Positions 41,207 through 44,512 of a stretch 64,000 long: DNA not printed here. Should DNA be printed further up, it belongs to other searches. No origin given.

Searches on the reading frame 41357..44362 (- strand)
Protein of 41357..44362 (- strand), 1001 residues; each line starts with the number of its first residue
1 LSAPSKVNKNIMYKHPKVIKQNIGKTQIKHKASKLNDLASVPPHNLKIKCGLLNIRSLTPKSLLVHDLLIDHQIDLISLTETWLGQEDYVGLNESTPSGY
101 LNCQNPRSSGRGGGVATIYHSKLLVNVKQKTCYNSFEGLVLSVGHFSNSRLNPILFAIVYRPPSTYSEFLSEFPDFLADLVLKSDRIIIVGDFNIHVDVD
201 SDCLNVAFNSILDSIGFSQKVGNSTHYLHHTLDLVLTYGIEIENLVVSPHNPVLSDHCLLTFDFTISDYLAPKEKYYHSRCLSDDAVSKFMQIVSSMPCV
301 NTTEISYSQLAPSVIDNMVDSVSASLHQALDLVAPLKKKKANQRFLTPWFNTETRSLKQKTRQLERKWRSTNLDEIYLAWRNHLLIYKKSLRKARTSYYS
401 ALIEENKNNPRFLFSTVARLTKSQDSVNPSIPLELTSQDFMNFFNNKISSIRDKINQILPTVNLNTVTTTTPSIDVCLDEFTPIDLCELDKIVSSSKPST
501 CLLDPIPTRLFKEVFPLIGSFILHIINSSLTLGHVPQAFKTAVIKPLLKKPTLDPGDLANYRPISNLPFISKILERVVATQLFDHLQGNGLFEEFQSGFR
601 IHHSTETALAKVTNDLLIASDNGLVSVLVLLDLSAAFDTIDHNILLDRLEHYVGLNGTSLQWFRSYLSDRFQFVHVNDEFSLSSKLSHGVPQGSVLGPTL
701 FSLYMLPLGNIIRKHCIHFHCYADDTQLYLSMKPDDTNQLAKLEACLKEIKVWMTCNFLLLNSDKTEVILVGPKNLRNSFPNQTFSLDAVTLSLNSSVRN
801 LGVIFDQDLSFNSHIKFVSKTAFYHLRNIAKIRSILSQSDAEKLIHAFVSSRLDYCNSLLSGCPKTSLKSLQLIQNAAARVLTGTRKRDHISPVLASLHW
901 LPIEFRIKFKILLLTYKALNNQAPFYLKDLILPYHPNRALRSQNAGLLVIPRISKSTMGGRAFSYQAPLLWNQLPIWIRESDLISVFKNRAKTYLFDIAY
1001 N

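Call 13: find_encoding_contigs(protein=window:41357-44362:-, flank=10000, max_places=10)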
Protein window:41357-44362:- (1001 aa): no gene with exactly this product is on record in the collection.
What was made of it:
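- Tried and rejected: An exact look-up of the young LINE ORF2 found it not on record (call 13).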

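Call 14: find_homologous_proteins(query=window:41357-44362:-, max_evalue=1e-50)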
Query window:41357-44362:- (1001 aa): 535 proteins with E <= 1e-50 among 8000 candidates; the best 120 are listed.
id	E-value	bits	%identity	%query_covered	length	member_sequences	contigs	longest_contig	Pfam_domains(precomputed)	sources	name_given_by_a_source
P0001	0.0e+0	1486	69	95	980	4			PF00078.33,PF14529.13,PF03372.30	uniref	uniref:Reverse transcriptase domain-containing protein n=1 Tax=Anabas testudineus TaxID=64144 RepID=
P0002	0.0e+0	1471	66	100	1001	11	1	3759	PF00078.33,PF14529.13,PF03372.30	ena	-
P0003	0.0e+0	1443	65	99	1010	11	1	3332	PF00078.33,PF14529.13,PF03372.30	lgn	-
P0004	0.0e+0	1441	66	97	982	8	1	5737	PF00078.33,PF14529.13,PF03372.30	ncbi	-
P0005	0.0e+0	1429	66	96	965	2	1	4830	PF00078.33,PF14529.13,PF03372.30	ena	-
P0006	0.0e+0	1417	64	99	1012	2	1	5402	PF00078.33,PF14529.13,PF03372.30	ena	-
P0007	0.0e+0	1407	64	99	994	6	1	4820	PF00078.33,PF14529.13,PF03372.30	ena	-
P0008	0.0e+0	1404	66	96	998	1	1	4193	PF00078.33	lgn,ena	-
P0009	0.0e+0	1392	64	98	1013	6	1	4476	PF00078.33,PF03372.30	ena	-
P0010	0.0e+0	1389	65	95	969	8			PF00078.33,PF14529.13,PF03372.30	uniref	uniref:Reverse transcriptase domain-containing protein n=3 Tax=Sander lucioperca TaxID=283035 RepID=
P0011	0.0e+0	1385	64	97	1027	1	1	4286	PF00078.33,PF14529.13,PF03372.30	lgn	-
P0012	0.0e+0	1385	63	99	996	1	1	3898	PF00078.33,PF14529.13,PF03372.30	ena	-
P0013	0.0e+0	1375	62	100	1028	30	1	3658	PF00078.33,PF14529.13,PF03372.30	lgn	-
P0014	0.0e+0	1374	63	98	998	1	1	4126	PF00078.33,PF14529.13,PF03372.30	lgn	-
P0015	0.0e+0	1374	62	100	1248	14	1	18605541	PF00078.33,PF14529.13,PF03372.30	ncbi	ncbi:hypothetical protein PAMP_014689 [Pampus punctatissimus]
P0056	0.0e+0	1173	73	49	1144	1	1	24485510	PF00078.33,PF14529.13,PF03372.30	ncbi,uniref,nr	ncbi:uncharacterized protein LOC114443000 [Parambassis ranga]|uniref:ribonuclease H n=1 Tax=Parambas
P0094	0.0e+0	1030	67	70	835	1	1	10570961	PF00078.33,PF14529.13,PF03372.30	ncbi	ncbi:hypothetical protein Q8A73_023735, partial [Channa argus]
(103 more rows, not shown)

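Call 59: find_encoding_contigs(protein=P0015, flank=10000, max_places=10)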
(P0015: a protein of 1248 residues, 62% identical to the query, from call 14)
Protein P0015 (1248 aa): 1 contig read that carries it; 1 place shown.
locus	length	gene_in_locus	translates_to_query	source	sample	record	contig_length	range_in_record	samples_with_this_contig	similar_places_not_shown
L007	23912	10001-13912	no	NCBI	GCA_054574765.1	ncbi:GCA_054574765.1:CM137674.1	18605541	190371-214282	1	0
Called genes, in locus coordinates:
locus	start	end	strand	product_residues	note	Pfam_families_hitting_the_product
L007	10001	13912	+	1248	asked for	PF03372:Exo_endo_phos, PF14529:Exo_endo_phos_2 (weak), PF00078:RVT_1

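Call 60: find_encoding_contigs(protein=P0056, flank=10000, max_places=10)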
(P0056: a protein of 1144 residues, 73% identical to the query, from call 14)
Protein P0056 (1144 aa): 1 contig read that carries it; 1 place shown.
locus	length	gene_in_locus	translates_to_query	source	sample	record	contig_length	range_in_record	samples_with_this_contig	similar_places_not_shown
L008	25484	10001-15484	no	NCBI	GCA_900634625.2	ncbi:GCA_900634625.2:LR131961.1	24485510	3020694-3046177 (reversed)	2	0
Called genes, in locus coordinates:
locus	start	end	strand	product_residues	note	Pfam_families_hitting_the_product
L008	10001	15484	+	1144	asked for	PF00078:RVT_1, PF03372:Exo_endo_phos, PF14529:Exo_endo_phos_2, PF00078:RVT_1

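Call 61: find_encoding_contigs(protein=P0094, flank=10000, max_places=10)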
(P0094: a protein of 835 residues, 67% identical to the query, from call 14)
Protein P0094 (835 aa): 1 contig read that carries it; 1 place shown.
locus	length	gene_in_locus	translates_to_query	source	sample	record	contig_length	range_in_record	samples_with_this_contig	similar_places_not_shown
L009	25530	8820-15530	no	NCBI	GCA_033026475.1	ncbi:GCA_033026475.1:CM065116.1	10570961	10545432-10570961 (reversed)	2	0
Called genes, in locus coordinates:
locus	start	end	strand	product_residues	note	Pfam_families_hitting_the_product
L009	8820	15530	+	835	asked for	PF03372:Exo_endo_phos, PF14529:Exo_endo_phos_2 (weak), PF00078:RVT_1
